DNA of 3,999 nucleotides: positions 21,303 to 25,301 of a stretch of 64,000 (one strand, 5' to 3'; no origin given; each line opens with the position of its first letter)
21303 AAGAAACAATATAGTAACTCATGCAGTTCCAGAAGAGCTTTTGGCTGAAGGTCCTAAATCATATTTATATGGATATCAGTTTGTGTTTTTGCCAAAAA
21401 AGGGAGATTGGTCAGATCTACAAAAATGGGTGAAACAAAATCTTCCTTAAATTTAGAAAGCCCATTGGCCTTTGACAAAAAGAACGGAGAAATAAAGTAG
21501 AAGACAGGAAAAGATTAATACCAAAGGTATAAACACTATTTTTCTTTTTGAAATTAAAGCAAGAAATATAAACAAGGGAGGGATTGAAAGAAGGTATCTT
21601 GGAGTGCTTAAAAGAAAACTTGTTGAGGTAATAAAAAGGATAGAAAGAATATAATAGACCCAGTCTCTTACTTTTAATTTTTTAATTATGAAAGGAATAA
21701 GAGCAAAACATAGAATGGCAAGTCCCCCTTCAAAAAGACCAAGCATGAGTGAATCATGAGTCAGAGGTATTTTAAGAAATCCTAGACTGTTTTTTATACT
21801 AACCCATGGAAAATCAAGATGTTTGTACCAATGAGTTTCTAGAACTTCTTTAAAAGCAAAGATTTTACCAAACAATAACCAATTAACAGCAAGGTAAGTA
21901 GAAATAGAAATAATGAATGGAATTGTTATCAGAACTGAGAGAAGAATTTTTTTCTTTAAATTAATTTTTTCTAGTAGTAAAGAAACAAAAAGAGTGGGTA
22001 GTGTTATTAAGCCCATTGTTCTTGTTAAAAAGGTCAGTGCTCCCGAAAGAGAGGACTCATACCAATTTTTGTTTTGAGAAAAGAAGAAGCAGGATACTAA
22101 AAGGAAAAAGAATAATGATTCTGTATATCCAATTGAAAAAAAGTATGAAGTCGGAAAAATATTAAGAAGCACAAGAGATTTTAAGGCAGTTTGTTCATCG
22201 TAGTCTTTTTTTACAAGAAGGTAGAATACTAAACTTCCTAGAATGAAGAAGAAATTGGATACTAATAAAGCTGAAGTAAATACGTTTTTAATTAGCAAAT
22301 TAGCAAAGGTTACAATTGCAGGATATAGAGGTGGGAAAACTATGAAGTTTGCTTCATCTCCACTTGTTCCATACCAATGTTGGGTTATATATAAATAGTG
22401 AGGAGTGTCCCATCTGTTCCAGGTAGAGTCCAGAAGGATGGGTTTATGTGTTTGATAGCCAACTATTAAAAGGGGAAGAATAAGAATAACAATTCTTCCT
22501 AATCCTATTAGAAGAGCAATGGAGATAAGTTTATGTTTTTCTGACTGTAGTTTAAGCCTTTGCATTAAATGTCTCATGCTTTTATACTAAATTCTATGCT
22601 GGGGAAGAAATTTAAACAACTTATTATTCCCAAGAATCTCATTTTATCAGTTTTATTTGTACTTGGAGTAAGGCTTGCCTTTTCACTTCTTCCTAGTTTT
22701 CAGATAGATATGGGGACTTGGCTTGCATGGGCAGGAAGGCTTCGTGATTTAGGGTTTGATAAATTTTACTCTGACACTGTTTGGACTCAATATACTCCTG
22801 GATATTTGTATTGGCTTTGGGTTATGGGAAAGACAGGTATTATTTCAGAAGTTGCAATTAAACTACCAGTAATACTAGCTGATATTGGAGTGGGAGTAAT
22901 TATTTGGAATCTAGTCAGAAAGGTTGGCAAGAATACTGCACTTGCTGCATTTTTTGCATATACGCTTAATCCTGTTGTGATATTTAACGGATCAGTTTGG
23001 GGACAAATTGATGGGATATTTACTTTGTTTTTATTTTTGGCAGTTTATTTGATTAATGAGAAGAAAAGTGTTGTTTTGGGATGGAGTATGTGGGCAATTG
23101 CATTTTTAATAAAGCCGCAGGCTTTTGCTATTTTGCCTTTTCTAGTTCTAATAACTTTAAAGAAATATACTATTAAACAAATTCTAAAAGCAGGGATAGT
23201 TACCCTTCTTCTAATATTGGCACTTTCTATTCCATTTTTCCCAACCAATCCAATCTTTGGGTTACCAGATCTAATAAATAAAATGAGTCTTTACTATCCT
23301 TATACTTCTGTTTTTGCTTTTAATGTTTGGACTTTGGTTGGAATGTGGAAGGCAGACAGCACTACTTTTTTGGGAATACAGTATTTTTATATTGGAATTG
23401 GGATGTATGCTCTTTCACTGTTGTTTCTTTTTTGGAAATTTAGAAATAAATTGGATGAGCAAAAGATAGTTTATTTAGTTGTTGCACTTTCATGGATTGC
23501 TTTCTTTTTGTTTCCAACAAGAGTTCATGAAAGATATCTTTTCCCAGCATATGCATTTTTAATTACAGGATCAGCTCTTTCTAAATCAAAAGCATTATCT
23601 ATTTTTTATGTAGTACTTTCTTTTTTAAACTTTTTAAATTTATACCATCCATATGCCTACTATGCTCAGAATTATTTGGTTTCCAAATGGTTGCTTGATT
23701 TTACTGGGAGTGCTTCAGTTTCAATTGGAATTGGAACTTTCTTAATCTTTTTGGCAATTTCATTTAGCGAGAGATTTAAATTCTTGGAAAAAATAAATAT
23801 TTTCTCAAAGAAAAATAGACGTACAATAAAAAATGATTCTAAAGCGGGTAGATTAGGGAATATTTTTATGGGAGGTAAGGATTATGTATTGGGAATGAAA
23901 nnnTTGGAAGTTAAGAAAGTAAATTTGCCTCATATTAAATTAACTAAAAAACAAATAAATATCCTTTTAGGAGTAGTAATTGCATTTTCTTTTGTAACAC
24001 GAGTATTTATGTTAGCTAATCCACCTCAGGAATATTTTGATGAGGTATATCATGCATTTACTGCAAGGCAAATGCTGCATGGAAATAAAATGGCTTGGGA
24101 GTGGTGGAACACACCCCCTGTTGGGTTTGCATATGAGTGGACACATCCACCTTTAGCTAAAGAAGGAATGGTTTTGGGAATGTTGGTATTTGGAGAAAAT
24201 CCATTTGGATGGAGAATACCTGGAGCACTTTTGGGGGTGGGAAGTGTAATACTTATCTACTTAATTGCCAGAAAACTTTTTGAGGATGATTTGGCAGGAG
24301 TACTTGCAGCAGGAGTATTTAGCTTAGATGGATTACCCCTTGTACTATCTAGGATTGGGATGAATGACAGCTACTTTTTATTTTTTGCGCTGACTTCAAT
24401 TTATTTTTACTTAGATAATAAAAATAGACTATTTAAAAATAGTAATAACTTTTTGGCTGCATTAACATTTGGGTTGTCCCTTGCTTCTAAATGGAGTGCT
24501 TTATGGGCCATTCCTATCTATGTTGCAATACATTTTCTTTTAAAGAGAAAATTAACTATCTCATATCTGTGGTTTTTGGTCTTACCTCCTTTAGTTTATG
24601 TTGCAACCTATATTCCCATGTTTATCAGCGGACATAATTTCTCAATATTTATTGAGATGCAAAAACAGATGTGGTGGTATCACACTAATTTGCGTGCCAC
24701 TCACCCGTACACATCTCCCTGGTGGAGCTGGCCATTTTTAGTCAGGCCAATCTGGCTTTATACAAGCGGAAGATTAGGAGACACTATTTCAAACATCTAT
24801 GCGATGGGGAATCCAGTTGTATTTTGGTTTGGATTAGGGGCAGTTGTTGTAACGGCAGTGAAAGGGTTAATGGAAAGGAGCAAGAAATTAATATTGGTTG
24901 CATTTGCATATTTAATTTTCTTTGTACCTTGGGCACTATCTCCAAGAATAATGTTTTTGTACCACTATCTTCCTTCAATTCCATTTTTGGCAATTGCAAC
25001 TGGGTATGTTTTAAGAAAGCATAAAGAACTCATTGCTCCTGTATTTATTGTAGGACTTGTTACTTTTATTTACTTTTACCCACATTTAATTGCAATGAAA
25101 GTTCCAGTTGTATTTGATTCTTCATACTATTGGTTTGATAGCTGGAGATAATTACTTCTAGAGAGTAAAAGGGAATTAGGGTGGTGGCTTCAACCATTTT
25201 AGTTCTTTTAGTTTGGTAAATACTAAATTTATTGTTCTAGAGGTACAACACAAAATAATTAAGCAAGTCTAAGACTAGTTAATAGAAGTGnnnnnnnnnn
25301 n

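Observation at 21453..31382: PMT-like O-mannosyltransferases encoded next to Pro/Thr-linker-rich secreted proteins: a candidate protein O-glycosylation system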

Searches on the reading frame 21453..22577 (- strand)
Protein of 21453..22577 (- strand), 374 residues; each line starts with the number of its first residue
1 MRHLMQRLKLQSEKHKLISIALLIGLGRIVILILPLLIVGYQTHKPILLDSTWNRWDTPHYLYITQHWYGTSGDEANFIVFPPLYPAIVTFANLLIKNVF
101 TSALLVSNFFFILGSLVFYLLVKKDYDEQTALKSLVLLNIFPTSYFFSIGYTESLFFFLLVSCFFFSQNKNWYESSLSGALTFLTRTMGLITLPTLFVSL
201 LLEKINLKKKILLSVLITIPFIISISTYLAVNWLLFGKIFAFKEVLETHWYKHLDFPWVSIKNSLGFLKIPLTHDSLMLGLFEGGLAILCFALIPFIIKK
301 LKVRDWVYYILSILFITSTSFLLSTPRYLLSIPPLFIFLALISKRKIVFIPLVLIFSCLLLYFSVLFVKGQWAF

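Call 3: search_protein_families(library=pfam, proteins=[window:21453-22577:-], max_evalue=0.01)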
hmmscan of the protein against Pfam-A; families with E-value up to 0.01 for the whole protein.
window:21453-22577:- (374 aa): 1 family
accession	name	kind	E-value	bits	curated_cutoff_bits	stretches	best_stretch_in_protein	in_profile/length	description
PF13231.12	PMT_2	-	2.3e-06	28.3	26.1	1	82-221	3-153/160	Dolichyl-phosphate-mannose-protein mannosyltransferase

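Call 6: search_protein_families(library=ncbifam, proteins=[window:21453-22577:-], max_evalue=0.1)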
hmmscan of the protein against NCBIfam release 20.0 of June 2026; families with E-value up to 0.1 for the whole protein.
window:21453-22577:- (374 aa): 2 families
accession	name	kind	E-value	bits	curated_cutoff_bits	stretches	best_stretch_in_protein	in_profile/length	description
NF047440.1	LA3751_2_3_fam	subfamily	9.7e-09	34.5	200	1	56-368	56-382/460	LA_3751/LA_3752 family putative glycosyltransferase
NF046093.1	AZOBR_p60025_fam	subfamily_domain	6e-07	28.9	150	1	83-221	95-231/232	AZOBR_p60025 family cell surface glycopolymer formation protein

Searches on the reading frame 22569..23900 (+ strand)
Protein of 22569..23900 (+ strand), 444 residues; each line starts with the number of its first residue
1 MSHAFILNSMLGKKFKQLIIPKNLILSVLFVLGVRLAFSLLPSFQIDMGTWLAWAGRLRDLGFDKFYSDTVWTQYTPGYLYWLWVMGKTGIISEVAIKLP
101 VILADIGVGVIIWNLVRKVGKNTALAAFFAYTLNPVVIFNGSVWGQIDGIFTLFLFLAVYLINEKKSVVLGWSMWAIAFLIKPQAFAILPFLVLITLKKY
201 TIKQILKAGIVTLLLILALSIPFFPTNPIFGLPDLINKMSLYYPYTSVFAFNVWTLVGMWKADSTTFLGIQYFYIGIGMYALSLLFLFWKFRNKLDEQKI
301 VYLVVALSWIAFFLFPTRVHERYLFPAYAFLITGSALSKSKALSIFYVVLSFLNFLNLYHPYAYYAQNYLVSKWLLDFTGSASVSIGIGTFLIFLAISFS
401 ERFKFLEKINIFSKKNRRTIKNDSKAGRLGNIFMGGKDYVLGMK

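Call 6: search_protein_families(library=ncbifam, proteins=[window:22569-23900:+], max_evalue=0.1)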
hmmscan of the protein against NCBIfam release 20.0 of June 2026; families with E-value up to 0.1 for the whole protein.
window:22569-23900:+ (444 aa): 0 families

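Call 73: predict_structure(alignment_id=A3)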
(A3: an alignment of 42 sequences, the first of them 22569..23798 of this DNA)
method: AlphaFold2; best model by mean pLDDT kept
length: 410 residues; sequences in the alignment: 42
mean_pLDDT: 94.0   pTM: 0.92
mean pLDDT of the five models: 94.0, 92.7, 92.4, 91.5, 91.3
residues with pLDDT >= 90: 357; 70-90: 39; 50-70: 14; < 50: 0
segments of 3 or more residues with pLDDT < 50: none
pLDDT, mean of each block of 10 residues (from residue 1): 70 67 95 98 94 96 92 87 96 96 98 97 98 97 94 98 98 98 96 98 98 98 96 93 87 92 95 97 98 97 98 95 96 97 96 96 94 96 96 97 78
secondary structure, 60 per line:
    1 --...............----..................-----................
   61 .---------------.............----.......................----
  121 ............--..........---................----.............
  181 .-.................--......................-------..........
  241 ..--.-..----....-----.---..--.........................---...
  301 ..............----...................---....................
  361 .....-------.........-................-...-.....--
elements in order: H3-17 H22-39 H45-61 H77-89 H94-116 H121-132 H135-144 H148-163 H168-181 H183-199 H202-223 H231-242 H253-256 H272-294 H298-314 H321-337 H341-365 H373-381 H383-398 H404-408

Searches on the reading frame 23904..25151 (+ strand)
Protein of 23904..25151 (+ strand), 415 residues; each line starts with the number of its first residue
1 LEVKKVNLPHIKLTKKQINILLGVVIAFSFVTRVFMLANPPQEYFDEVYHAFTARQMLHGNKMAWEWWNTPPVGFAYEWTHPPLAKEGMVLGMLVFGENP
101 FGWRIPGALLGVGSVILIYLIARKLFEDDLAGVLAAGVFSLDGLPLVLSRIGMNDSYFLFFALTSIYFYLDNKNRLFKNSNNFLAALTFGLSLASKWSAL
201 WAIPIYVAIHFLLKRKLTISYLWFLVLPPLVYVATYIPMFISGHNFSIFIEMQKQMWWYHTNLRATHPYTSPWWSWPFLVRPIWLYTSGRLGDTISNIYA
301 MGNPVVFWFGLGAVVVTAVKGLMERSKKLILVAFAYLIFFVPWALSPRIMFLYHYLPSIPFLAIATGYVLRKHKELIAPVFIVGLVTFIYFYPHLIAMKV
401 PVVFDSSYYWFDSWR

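Call 89: search_protein_representatives(protein=window:23904-25151:+)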
Query: 415 residues. Proteins with E-value up to 0.001 (for the whole library): 6285; up to 1e-10: 3246; up to 1e-30: 944. The best 150 are listed.
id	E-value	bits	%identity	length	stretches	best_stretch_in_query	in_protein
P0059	8.2e-160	549.2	61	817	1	6-415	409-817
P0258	2.9e-155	534.2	59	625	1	13-414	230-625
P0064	1.9e-151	521.6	62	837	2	8-252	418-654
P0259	5.8e-135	467.3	47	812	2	12-415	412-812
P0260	8.5e-131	453.5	53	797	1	12-415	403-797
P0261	1.3e-129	449.7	55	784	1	18-414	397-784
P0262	1.5e-126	439.5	52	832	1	15-415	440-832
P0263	8.9e-126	437.0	50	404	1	17-415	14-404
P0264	4.3e-125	434.8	56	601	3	14-207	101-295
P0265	8.9e-122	423.8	50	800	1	15-412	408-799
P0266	3.6e-115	402.0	44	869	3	205-415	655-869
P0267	4.8e-115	401.6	49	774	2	16-415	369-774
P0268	2.4e-109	382.8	51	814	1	20-402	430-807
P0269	1.8e-108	379.9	48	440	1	14-409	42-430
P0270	3.4e-108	379.1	50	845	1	13-415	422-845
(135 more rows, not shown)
